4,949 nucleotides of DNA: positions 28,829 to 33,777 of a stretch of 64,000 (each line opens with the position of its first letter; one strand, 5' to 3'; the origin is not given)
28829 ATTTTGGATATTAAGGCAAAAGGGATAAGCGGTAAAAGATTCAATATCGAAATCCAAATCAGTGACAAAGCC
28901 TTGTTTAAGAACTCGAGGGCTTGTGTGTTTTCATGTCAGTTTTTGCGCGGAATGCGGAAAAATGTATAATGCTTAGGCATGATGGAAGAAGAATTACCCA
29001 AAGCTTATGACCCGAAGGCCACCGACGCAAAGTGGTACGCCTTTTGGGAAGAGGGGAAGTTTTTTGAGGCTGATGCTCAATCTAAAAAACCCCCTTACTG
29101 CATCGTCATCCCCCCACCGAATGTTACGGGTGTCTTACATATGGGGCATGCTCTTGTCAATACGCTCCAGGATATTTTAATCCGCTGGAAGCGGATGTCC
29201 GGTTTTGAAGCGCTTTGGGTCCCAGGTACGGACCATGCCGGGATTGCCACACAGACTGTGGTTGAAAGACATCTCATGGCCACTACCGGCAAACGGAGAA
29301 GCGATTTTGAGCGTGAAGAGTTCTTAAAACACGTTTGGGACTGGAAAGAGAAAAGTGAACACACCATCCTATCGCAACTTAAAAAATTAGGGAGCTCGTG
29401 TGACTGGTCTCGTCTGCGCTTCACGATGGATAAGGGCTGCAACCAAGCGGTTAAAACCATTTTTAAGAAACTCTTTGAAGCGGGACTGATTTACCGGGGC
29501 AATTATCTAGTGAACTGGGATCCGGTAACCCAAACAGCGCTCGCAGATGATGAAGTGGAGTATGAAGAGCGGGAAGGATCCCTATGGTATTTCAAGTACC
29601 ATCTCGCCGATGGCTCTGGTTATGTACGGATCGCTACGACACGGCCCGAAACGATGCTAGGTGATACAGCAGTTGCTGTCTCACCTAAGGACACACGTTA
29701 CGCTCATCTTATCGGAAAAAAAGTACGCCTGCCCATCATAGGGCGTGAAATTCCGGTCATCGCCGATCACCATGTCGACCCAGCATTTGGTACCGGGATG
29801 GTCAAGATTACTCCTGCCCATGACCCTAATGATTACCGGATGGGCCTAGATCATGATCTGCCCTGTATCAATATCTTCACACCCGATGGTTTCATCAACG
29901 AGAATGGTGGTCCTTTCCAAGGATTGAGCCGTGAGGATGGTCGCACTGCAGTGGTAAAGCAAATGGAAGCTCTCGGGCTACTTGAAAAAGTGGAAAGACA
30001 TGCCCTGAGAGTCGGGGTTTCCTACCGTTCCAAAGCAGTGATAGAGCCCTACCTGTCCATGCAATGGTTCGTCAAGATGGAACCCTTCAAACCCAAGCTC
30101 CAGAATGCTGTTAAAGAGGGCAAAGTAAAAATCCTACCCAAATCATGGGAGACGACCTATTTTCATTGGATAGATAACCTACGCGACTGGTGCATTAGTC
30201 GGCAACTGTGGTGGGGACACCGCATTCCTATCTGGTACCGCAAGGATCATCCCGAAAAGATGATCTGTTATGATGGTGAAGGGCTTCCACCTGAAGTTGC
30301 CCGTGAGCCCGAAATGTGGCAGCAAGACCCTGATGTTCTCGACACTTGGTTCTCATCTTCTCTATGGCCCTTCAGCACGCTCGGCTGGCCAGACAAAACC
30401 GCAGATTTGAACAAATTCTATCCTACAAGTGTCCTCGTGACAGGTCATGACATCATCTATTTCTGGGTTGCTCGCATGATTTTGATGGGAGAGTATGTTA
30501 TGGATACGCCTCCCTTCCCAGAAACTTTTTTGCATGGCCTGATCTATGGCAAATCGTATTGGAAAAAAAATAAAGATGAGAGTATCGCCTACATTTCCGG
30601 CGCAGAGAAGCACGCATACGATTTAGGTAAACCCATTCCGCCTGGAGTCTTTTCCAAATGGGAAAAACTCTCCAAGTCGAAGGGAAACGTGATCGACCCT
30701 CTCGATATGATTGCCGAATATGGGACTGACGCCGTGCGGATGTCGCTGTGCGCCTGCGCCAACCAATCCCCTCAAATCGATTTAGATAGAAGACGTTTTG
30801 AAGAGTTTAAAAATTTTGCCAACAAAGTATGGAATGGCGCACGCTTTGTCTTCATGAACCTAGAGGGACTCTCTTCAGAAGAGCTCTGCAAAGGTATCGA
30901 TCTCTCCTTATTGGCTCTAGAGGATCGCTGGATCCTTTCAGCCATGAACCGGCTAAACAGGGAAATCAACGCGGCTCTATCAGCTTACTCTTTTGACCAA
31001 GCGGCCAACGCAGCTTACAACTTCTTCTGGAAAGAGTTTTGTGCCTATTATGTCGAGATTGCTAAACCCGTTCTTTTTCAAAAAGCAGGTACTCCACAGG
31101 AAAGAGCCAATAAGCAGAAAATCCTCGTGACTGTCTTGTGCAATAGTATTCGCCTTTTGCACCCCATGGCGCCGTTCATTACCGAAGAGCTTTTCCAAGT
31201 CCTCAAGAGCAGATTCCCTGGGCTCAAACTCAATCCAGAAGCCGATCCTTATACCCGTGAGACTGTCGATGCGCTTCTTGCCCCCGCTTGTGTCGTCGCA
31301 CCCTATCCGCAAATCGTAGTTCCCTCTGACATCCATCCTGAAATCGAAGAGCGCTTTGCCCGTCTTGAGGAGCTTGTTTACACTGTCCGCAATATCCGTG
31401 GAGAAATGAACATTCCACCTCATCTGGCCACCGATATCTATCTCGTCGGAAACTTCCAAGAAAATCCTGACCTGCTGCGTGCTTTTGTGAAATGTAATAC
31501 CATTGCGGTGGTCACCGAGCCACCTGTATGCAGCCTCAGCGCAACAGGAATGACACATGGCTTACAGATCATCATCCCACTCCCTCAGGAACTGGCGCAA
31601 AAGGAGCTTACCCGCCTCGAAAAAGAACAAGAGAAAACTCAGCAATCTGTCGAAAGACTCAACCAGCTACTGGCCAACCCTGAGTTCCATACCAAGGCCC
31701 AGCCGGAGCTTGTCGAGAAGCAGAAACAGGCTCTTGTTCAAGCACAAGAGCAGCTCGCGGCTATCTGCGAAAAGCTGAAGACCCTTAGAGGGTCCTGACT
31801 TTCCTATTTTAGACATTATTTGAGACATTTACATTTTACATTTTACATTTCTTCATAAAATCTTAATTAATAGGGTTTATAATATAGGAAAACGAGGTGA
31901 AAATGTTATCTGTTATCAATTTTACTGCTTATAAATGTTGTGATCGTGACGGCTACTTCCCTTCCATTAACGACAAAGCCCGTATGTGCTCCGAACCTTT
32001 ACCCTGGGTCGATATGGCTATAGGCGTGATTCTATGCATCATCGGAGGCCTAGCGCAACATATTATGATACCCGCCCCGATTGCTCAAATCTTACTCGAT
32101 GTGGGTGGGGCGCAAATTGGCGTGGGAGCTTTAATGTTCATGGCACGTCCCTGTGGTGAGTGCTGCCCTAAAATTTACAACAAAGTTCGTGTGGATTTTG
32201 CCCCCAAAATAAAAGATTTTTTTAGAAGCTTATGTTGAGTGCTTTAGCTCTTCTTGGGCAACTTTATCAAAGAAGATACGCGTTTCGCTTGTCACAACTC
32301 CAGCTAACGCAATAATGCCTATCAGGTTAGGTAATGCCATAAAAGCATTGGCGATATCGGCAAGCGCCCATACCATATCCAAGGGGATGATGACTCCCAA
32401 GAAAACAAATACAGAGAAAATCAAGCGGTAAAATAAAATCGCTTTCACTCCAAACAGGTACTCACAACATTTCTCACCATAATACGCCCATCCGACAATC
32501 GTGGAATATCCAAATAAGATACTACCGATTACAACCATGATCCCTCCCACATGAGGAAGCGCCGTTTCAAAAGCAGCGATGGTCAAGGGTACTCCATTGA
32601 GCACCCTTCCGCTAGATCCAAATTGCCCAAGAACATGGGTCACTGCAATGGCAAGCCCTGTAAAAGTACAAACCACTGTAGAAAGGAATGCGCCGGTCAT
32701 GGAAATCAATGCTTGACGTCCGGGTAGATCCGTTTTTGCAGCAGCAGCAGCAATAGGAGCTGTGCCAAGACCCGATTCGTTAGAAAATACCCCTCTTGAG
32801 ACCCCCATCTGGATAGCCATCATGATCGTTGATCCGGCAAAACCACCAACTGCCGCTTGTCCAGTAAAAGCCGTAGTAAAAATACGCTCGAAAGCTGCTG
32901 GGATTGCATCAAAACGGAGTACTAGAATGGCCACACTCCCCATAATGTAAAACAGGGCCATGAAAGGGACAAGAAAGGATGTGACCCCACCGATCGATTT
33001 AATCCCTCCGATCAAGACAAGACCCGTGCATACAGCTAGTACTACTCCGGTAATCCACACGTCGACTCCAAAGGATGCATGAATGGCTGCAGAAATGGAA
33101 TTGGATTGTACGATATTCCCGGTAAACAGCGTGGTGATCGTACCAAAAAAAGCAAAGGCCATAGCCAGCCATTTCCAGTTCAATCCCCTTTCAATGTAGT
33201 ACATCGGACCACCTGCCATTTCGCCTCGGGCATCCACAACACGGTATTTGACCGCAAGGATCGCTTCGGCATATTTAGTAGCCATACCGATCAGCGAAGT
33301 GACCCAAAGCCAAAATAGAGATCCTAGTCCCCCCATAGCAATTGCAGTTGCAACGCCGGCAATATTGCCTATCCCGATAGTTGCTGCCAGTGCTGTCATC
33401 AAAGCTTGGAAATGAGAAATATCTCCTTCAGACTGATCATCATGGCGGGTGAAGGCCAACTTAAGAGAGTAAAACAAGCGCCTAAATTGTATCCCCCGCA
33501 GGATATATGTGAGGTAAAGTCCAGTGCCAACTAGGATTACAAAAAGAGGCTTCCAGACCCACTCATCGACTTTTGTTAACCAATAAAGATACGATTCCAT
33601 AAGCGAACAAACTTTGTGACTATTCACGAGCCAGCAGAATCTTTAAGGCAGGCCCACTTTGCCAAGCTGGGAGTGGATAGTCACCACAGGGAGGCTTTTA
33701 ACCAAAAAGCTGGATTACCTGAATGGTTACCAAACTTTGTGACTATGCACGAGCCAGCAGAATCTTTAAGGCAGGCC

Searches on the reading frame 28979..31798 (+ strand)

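Call 59: search_protein_families(library=ncbifam, proteins=[window:28979-31798:+], max_evalue=0.00001)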
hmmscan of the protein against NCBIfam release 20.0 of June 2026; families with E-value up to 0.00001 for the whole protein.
window:28979-31798:+ (939 aa): 16 families
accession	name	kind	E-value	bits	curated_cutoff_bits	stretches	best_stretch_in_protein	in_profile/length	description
NF004349.1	PRK05729.1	equivalog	0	1140.5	704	1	8-932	2-859/860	valine--tRNA ligase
TIGR00422.1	valS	equivalog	1.5e-302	1005.8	612.1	2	7-529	2-526/863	valine--tRNA ligase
NF011492.0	PRK14900.1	equivalog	9.9e-285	947.4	1783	2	4-524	7-527/1044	valine--tRNA ligase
NF009687.0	PRK13208.1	equivalog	2.8e-160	535.1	738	2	2-532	2-537/801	valine--tRNA ligase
TIGR00392.1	ileS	equivalog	1.2e-100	338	621.4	3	7-245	3-252/861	isoleucine--tRNA ligase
NF000540.1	alt_ValS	exception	2.7e-87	293.6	900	2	16-532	10-577/827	valine--tRNA ligase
NF008957.0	PRK12300.1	subfamily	3.1e-63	214.1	677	3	12-239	6-241/946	leucine--tRNA ligase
NF040702.1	ileS_w_GNAT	exception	1.7e-58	198.1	1999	3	16-209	23-223/1100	isoleucine--tRNA ligase, N-acetyltransferase domain-containing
TIGR00395.1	leuS_arch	equivalog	1.3e-55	188.9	648.5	2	16-239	4-235/938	leucine--tRNA ligase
TIGR00396.1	leuS_bact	equivalog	1.8e-46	158.7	548.4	2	10-197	1-169/843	leucine--tRNA ligase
NF000258.1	MupB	exception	4e-45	154.1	1900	3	264-420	302-457/1033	mupirocin-resistant isoleucine--tRNA ligase MupB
NF000257.1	MupA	exception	5.8e-40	136.9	1900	3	262-423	296-456/1024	mupirocin-resistant isoleucine--tRNA ligase MupA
TIGR00398.1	metG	equivalog_domain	3.8e-27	95.2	336.35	2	562-744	326-503/530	methionine--tRNA ligase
NF001100.0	PRK00133.1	equivalog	1.7e-18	66.5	587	0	47-190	14-138/676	methionine--tRNA ligase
NF008900.0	PRK12267.1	equivalog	6.1e-17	61.3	598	2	561-740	297-474/648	methionine--tRNA ligase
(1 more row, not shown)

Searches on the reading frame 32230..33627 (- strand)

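Call 59: search_protein_families(library=ncbifam, proteins=[window:32230-33627:-], max_evalue=0.00001)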
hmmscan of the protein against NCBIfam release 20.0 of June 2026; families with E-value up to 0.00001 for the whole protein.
window:32230-33627:- (465 aa): 1 family
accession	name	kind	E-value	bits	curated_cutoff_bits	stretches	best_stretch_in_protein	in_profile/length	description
TIGR00835.1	agcS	subfamily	1.1e-144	482.5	272.65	1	25-450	1-422/424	amino acid carrier protein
